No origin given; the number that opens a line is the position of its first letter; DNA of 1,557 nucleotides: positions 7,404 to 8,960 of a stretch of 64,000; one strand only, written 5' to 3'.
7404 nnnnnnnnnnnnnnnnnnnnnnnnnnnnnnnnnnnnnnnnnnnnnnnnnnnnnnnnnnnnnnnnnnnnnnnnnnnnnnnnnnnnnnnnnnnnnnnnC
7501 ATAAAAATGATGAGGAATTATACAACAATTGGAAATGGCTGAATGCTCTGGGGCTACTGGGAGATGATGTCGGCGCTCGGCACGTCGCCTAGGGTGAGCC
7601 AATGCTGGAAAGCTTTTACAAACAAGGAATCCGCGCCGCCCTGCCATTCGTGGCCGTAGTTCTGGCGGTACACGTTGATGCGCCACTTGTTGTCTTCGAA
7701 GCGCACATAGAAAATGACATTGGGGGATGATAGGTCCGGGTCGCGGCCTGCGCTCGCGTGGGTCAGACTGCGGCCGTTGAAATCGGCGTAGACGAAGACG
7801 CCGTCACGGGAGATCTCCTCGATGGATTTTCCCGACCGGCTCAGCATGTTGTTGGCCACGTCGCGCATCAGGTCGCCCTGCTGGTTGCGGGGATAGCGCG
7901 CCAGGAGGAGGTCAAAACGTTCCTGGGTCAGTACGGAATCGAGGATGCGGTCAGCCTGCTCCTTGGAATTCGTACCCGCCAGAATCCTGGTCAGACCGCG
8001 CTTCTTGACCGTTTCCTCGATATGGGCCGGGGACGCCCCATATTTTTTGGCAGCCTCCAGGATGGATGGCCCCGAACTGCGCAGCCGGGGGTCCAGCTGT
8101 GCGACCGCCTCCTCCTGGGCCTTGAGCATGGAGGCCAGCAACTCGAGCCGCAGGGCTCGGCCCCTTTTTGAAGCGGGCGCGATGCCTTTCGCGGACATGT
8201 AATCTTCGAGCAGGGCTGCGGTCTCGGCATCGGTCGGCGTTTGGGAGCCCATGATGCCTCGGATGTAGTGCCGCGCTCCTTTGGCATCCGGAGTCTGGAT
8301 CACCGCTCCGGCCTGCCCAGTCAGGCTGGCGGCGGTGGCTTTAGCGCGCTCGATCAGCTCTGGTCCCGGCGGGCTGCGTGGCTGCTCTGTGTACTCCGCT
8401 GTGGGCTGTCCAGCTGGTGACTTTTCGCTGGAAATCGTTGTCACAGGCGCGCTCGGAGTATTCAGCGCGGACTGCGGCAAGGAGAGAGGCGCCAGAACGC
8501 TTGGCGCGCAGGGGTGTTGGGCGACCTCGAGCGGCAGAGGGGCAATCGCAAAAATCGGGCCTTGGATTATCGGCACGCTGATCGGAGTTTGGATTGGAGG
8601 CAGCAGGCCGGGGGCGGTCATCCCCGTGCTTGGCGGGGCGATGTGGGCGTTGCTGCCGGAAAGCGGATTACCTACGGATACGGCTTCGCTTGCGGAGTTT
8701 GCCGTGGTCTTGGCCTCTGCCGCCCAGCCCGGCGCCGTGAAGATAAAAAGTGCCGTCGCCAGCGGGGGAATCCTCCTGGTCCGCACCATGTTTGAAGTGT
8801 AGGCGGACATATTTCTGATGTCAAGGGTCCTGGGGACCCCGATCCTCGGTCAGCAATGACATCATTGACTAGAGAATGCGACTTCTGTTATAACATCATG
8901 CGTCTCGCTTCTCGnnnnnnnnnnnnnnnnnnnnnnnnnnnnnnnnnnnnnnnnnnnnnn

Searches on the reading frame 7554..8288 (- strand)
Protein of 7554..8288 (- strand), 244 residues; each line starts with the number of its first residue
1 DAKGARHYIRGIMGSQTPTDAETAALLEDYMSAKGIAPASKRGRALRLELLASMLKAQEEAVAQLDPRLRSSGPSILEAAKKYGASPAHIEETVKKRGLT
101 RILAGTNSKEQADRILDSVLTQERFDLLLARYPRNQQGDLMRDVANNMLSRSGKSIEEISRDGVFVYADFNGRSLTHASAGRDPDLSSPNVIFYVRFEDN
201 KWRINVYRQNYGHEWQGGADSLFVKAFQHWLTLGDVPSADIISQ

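Call 77: search_solved_structures(query=window:7554-8288:-, max_evalue=1)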
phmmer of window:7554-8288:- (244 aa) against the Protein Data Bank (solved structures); distinct sequences matched with E-value up to 1: 3.
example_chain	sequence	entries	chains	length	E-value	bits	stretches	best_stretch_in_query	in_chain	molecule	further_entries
5e1t_A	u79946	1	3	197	0.4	13.7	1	119-201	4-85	TNF receptor-associated factor 1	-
5h10_A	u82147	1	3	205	0.44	13.6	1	119-199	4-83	TNF receptor-associated factor 1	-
8w1m_A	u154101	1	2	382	0.77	12.8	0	4-104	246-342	Chaperone protein DnaK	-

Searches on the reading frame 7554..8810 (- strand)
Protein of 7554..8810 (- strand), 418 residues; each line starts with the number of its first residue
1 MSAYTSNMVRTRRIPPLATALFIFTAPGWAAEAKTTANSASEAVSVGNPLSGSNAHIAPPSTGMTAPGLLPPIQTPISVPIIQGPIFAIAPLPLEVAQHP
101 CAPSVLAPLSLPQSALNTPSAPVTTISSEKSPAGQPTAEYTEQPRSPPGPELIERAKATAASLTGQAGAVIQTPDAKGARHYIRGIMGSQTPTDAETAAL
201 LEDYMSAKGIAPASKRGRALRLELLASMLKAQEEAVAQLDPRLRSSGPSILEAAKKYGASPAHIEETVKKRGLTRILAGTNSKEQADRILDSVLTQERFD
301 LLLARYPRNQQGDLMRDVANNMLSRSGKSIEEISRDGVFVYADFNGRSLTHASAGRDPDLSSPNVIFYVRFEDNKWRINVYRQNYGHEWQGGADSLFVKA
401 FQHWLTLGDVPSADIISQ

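Call 3: search_protein_families(library=pfam, proteins=[window:7554-8810:-], max_evalue=0.01)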
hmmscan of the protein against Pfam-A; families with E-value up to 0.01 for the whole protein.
window:7554-8810:- (418 aa): 0 families

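Call 4: search_protein_families(library=ncbifam, proteins=[window:7554-8810:-], max_evalue=0.01)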
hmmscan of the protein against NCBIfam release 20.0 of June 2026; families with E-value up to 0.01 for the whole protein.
window:7554-8810:- (418 aa): 0 families
